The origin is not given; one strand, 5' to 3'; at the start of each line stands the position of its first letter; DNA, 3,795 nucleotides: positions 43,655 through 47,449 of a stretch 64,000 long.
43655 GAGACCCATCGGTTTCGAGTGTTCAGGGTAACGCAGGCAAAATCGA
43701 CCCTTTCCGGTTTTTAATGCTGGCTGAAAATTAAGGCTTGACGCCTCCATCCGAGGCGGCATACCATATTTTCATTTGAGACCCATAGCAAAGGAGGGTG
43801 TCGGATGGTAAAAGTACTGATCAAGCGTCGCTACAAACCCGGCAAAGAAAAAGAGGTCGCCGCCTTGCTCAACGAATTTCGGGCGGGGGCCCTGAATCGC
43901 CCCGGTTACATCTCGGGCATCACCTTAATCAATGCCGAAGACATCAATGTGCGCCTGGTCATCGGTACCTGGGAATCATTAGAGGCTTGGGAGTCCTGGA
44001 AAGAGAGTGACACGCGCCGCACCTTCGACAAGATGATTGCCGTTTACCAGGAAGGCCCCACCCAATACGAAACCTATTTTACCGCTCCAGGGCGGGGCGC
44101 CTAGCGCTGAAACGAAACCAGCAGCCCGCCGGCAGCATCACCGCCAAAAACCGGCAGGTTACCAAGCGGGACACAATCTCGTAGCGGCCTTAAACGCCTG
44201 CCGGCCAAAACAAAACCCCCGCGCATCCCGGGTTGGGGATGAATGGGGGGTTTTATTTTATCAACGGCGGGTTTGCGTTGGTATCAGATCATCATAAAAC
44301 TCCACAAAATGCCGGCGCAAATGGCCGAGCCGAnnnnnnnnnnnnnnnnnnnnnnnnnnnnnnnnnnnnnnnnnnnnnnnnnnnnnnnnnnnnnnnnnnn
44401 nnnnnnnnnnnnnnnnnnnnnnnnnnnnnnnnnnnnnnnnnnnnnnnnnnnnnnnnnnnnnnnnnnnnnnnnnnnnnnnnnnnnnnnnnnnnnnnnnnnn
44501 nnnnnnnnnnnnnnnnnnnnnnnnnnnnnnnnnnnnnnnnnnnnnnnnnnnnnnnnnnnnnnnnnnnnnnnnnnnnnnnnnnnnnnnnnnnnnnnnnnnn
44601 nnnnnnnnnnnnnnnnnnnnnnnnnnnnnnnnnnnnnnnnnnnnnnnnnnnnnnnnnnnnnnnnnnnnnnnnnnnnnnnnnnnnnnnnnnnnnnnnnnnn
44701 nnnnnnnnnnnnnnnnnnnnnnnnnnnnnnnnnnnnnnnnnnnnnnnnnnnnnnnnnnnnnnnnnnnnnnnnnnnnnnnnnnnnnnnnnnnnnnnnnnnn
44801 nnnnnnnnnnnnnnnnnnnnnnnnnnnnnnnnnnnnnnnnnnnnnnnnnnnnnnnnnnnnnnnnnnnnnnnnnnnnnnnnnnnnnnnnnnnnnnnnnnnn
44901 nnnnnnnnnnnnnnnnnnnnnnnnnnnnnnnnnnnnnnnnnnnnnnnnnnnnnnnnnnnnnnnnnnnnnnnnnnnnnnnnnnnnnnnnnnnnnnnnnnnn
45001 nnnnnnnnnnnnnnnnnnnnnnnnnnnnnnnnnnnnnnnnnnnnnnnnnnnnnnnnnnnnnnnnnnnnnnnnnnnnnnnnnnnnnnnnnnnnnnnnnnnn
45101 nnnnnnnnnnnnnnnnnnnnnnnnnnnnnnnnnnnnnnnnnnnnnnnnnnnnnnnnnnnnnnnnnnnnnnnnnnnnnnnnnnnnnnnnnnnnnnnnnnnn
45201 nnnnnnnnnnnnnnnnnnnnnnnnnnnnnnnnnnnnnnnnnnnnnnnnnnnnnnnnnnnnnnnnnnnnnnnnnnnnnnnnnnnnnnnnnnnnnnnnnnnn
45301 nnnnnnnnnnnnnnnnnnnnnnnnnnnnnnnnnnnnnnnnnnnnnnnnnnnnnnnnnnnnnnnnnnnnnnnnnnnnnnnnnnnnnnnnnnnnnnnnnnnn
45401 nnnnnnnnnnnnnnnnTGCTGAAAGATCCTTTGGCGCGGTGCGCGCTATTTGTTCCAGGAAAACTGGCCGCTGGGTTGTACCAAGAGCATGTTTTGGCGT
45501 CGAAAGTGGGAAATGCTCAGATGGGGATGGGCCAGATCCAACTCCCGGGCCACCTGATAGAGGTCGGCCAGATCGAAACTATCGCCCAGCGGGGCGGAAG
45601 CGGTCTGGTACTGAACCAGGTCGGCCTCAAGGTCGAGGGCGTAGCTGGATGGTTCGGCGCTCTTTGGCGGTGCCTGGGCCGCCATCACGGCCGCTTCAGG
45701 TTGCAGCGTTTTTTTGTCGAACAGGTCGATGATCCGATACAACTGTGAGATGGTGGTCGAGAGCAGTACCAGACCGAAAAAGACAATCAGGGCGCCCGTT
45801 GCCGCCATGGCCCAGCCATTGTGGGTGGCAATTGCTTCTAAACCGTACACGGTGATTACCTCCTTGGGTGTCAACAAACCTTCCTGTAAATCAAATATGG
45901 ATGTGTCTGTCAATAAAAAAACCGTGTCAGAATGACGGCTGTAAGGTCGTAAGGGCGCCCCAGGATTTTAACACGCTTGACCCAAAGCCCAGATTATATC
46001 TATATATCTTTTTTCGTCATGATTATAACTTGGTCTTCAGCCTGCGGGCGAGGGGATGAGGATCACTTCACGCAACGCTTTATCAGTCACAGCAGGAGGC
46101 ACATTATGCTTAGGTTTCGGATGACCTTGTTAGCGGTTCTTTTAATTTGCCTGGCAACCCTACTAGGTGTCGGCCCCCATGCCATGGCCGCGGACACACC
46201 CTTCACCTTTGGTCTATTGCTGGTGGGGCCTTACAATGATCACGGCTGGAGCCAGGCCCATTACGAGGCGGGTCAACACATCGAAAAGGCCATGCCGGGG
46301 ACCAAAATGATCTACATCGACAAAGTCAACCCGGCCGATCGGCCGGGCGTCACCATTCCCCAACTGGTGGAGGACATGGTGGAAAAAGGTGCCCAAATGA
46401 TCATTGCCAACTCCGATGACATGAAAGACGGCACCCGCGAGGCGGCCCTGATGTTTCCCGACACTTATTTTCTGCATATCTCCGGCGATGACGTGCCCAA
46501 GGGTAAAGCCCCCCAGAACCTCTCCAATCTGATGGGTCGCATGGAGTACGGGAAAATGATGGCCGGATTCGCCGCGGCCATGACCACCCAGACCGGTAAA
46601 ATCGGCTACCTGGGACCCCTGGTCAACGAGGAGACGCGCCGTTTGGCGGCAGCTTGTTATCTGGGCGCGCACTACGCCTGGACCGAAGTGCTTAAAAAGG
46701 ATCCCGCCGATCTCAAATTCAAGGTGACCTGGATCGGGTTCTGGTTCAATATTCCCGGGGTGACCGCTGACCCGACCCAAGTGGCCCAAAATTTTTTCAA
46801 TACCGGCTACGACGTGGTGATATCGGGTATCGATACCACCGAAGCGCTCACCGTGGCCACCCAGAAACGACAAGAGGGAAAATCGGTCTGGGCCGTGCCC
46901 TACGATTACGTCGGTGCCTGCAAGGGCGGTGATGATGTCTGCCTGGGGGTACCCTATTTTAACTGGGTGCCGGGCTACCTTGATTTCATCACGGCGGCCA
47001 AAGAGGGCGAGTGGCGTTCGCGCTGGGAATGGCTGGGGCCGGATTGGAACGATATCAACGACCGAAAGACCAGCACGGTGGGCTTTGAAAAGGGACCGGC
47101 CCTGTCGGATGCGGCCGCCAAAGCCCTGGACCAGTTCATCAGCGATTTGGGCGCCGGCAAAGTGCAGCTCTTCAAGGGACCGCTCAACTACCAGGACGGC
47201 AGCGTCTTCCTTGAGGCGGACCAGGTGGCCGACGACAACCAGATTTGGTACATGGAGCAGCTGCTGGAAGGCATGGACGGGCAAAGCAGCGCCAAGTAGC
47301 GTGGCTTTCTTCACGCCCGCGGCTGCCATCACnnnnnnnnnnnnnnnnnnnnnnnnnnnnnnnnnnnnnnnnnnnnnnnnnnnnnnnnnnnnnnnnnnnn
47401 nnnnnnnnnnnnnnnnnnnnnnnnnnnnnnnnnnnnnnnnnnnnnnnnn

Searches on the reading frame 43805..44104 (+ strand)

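Call 10: search_protein_families(library=pfam, proteins=[window:43805-44104:+], max_evalue=0.01)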
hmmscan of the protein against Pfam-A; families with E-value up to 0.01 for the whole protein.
window:43805-44104:+ (99 aa): 1 family
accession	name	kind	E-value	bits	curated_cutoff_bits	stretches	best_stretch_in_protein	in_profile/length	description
PF03992.22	ABM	-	5.9e-10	39.6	23.1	1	1-74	1-75/78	Antibiotic biosynthesis monooxygenase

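Call 11: search_protein_families(library=ncbifam, proteins=[window:43805-44104:+], max_evalue=0.01)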
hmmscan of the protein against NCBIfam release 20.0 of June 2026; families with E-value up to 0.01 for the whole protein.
window:43805-44104:+ (99 aa): 0 families

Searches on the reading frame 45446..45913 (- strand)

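Call 22: search_protein_families(library=pfam, proteins=[window:45446-45913:-], max_evalue=0.00001)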
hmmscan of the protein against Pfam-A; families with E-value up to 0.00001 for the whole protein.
window:45446-45913:- (155 aa): 1 family
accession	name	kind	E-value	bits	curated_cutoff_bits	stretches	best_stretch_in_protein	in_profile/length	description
PF04277.18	OAD_gamma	-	2e-07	32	27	1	32-92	2-57/76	Oxaloacetate decarboxylase, gamma chain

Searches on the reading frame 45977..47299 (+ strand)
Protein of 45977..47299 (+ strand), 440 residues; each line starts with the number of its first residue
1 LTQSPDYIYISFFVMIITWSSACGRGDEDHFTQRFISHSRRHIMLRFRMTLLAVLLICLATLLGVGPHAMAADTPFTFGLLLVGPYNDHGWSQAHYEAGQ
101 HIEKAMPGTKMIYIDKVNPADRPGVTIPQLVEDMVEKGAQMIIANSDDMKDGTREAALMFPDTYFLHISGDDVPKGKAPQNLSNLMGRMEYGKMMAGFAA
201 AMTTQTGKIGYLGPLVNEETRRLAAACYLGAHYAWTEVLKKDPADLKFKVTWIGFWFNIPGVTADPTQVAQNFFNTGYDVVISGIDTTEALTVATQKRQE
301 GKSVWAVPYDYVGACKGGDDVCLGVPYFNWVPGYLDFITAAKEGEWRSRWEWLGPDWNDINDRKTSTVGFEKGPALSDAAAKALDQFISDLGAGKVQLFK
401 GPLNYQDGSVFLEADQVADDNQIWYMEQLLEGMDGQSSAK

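Call 22: search_protein_families(library=pfam, proteins=[window:45977-47299:+], max_evalue=0.00001)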
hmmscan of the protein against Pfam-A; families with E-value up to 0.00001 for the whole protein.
window:45977-47299:+ (440 aa): 1 family
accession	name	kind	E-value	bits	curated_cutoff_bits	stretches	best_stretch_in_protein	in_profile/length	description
PF02608.20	Bmp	-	2.4e-15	56.8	24.1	1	79-310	5-215/301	ABC transporter substrate-binding protein PnrA-like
